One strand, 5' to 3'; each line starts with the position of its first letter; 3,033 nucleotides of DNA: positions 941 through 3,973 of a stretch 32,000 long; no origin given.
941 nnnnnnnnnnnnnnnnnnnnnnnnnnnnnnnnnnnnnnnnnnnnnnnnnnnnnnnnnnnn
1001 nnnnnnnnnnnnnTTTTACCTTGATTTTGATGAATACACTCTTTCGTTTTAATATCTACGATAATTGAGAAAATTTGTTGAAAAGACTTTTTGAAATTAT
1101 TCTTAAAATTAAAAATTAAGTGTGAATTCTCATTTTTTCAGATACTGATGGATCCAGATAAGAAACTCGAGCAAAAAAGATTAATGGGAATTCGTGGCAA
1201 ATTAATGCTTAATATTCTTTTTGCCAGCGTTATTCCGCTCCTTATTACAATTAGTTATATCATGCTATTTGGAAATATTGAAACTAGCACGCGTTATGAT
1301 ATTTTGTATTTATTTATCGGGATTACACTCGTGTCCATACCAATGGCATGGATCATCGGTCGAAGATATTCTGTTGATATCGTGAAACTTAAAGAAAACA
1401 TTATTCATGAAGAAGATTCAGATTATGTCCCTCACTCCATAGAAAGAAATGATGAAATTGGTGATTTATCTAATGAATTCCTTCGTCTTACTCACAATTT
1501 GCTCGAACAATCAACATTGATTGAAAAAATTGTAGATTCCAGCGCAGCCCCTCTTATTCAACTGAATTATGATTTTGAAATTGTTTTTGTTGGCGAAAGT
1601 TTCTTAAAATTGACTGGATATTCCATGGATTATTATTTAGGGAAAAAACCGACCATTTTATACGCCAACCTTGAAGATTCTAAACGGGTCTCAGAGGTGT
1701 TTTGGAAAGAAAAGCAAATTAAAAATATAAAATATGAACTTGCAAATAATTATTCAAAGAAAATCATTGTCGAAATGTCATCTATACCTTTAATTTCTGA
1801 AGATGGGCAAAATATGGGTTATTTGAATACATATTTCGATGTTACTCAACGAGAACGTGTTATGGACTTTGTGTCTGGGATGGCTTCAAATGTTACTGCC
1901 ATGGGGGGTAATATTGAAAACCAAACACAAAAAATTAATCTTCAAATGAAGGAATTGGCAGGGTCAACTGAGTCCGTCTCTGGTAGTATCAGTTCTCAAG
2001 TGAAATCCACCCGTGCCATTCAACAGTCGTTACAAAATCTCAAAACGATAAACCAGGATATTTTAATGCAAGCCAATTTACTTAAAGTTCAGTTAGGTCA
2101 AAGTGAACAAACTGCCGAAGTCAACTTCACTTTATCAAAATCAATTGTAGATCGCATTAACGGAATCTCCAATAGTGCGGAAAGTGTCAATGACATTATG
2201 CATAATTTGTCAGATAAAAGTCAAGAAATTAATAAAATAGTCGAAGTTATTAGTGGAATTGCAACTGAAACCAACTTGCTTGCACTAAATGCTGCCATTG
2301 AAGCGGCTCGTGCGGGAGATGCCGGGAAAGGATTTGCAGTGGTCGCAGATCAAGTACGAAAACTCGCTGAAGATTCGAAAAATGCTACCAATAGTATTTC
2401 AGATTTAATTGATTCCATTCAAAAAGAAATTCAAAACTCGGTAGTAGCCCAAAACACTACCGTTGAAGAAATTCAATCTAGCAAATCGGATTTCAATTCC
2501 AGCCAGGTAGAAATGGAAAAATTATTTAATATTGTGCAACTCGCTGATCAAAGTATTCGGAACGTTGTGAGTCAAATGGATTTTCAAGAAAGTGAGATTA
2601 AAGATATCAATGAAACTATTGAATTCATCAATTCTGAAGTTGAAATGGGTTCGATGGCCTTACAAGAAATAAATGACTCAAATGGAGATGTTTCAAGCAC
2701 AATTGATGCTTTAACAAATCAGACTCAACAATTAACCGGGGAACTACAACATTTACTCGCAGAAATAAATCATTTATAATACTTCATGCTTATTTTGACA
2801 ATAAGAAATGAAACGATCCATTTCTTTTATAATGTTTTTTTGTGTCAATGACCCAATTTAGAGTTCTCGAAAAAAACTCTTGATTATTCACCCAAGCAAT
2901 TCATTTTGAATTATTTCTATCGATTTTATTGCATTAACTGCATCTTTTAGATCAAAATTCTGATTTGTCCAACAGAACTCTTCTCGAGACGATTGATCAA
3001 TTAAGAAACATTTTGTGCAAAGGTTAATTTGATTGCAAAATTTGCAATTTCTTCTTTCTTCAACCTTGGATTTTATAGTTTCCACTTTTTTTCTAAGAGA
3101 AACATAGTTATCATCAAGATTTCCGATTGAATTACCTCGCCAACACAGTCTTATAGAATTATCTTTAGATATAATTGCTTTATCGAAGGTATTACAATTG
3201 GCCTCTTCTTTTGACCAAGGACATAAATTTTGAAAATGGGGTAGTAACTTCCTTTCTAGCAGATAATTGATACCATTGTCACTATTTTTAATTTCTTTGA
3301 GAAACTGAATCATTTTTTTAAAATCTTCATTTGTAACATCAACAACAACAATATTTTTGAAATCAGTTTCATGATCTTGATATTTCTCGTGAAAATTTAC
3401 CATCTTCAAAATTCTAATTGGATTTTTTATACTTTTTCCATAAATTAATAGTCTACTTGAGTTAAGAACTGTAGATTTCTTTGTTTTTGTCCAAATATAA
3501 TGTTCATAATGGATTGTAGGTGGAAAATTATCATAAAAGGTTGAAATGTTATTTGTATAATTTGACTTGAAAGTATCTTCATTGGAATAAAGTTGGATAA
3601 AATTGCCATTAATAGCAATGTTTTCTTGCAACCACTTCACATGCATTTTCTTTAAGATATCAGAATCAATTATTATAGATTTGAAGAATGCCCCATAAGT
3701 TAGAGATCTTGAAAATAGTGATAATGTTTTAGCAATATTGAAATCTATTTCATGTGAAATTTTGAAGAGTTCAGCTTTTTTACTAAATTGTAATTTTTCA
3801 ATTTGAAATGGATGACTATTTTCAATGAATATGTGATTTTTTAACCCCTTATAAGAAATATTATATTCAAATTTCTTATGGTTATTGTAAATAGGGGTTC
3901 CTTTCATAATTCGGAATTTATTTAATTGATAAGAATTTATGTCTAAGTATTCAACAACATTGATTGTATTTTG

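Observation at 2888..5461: RiPP-like layout: 77-aa ORF with its own SD and TATA box directly upstream of a B12-binding radical SAM enzyme carrying a SPASM-like Cys cluster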

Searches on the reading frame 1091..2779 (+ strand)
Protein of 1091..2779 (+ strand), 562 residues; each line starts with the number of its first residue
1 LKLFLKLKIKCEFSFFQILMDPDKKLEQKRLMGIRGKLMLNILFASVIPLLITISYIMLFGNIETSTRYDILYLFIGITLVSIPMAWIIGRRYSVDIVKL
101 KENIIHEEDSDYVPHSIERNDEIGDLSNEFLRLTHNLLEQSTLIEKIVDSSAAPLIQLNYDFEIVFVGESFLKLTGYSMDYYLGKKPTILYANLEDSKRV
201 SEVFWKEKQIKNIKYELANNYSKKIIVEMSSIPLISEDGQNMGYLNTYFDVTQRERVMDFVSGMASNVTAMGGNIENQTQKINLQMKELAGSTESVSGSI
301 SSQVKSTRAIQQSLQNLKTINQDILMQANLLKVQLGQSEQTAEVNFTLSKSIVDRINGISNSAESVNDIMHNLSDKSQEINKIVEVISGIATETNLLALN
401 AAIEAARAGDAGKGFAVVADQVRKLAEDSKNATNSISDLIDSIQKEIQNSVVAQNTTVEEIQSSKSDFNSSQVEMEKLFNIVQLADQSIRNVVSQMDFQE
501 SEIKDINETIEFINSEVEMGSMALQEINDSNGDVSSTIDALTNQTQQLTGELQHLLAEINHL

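Call 3: search_protein_families(library=pfam, proteins=[window:1091-2779:+], max_evalue=0.1)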
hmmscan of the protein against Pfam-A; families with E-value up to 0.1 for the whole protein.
window:1091-2779:+ (562 aa): 9 families
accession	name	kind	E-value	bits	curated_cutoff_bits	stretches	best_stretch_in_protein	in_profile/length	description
PF00015.26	MCPsignal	-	1.7e-35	122.9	34.6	1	365-514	20-169/172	Methyl-accepting chemotaxis protein (MCP) signalling domain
PF13426.13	PAS_9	-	5.4e-09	36.7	27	1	159-253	8-103/103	PAS domain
PF06103.16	DUF948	-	5e-05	23.8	37.2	1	522-561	19-58/89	Bacterial protein of unknown function (DUF948)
PF00989.32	PAS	-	0.0016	18.9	22.6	1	144-239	3-101/113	PAS fold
PF03670.18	UPF0184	-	0.0077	17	21.5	1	515-556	19-60/83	Uncharacterised protein family (UPF0184)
PF08448.16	PAS_4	-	0.036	14.7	23.1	0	148-256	1-110/110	PAS fold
PF24838.2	8xMP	-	0.06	13.6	30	0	41-109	22-88/136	Octameric membrane protein family (8xMP)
PF06456.18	Arfaptin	-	0.062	13.3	32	1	404-500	80-180/229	Arfaptin-like domain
PF13188.13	PAS_8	-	0.068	13.6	21.8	0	143-199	2-55/65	PAS domain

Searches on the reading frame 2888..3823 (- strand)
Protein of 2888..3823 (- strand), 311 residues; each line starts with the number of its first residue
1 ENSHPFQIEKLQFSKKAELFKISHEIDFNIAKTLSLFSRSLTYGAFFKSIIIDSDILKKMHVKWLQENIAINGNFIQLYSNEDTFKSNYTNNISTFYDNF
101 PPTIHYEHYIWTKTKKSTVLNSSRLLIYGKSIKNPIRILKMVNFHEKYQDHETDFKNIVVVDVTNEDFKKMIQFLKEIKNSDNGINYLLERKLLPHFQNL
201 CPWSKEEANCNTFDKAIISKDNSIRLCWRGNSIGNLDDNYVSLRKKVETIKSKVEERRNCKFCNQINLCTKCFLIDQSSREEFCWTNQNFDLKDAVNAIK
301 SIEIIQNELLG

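Call 46: predict_structure(alignment_id=A4)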
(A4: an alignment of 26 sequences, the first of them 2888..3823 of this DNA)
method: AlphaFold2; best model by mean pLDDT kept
length: 311 residues; sequences in the alignment: 26
mean_pLDDT: 81.3   pTM: 0.82
mean pLDDT of the five models: 81.3, 81.1, 78.6, 76.9, 70.7
residues with pLDDT >= 90: 106; 70-90: 142; 50-70: 51; < 50: 12
segments of 3 or more residues with pLDDT < 50: 1-12
pLDDT, mean of each block of 10 residues (from residue 1): 39 66 85 83 81 96 93 92 95 92 88 85 82 82 87 81 84 89 87 82 71 91 89 94 91 78 60 54 63 85 79 53
secondary structure, 60 per line:
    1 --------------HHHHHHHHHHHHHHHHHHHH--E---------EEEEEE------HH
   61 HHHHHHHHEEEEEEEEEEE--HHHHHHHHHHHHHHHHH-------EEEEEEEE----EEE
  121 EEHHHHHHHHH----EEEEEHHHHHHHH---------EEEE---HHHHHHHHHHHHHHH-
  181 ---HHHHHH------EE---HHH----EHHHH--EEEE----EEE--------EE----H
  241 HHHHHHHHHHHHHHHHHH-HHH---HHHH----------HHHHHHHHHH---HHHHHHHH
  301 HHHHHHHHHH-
elements in order: H15-34 E47-52 H59-68 E69-79 H82-98 E106-113 E118-122 H123-131 E136-140 H141-148 E158-161 H165-179 H184-189 H209-212 E215-218 E223-225 H240-258 H266-269 H280-289 H293-310

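Call 49: fold_search(model_id=the predicted structure, library=pdb)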
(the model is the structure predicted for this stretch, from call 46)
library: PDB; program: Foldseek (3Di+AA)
matches with E <= 10: 538; with E <= 0.001: 0
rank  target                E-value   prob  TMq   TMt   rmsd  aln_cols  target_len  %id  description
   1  6efx                  5.3e-02  0.08  0.14  0.12  19.8       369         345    8  Crystal structure of a YjeF family protein from Cryptococcus neoformans var. grubii serotype A in complex with AMPPNP (released 2018-09-05)
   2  3shq                  9.4e-02  0.16  0.16  0.16  17.6       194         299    6  Crystal Structure of UBLCP1 (released 2011-10-12)
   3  6efw                  1.2e-01  0.08  0.16  0.15  19.2       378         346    8  Crystal structure of a YjeF family protein from Cryptococcus neoformans var. grubii serotype A (released 2018-09-05)
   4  3dmp_C                1.4e-01  0.09  0.11  0.14  15.5       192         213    7  2.6 A crystal structure of uracil phosphoribosyltransferase from Burkholderia pseudomallei (released 2008-07-15)
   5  4qyi_E                2.1e-01  0.08  0.11  0.18  15.9       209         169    9  1.95 Angstrom resolution crystal structure of a hypoxanthine-guanine phosphoribosyltransferase (hpt-2) from Bacillus a (released 2014-08-27)
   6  3zw8_B                2.4e-01  0.11  0.19  0.11  17.4       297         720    6  Crystal Structure Of Rat Peroxisomal Multifunctional Enzyme Type 1 (rpMFE1) In Apo Form (released 2012-08-08)
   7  5omo_B                2.5e-01  0.14  0.14  0.07  17.2       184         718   10  CRYSTAL STRUCTURE OF RAT PEROXISOMAL MULTIFUNCTIONAL ENZYME TYPE-1 (RPMFE1) COMPLEXED WITH WITH 3S-HYDROXY-DECANOYL-CO (released 2017-09-06)
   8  8ql1_C                2.5e-01  0.07  0.12  0.14  14.3       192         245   11  Crystal structure of the human MDN1-MIDAS/NLE1-UBL complex (released 2025-04-09)
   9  6zic_AAA              3.0e-01  0.12  0.14  0.07  17.3       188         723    7  CRYSTAL STRUCTURE OF RAT PEROXISOMAL MULTIFUNCTIONAL ENZYME TYPE-1 (RPMFE1) COMPLEXED WITH 3S-HYDROXYBUTANOYL-COA AN (released 2021-07-07)
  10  2x58_B                3.1e-01  0.11  0.15  0.07  17.9       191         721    9  The crystal structure of MFE1 liganded with CoA (released 2010-05-12)
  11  4obw_C                3.1e-01  0.09  0.17  0.21  16.8       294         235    8  crystal structure of yeast Coq5 in the SAM bound form (released 2014-08-06)
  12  6zic_BBB              3.3e-01  0.16  0.17  0.09  16.8       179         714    7  CRYSTAL STRUCTURE OF RAT PEROXISOMAL MULTIFUNCTIONAL ENZYME TYPE-1 (RPMFE1) COMPLEXED WITH 3S-HYDROXYBUTANOYL-COA AN (released 2021-07-07)
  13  2ok7_C                3.3e-01  0.14  0.15  0.17  11.6       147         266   15  Ferredoxin-NADP+ reductase from Plasmodium falciparum with 2'P-AMP (released 2007-02-13)
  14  3zwb_A                3.3e-01  0.11  0.14  0.06  17.5       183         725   10  CRYSTAL STRUCTURE OF RAT PEROXISOMAL MULTIFUNCTIONAL ENZYME TYPE 1 (RPMFE1) COMPLEXED WITH 2TRANS-HEXENOYL-COA (released 2012-08-08)
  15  8h70                  3.7e-01  0.06  0.09  0.17  11.5       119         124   15  Crystal structure of the catalytic ATP-binding domain of the PhoR sensor histidine kinase from Vibrio cholera (released 2023-02-15)
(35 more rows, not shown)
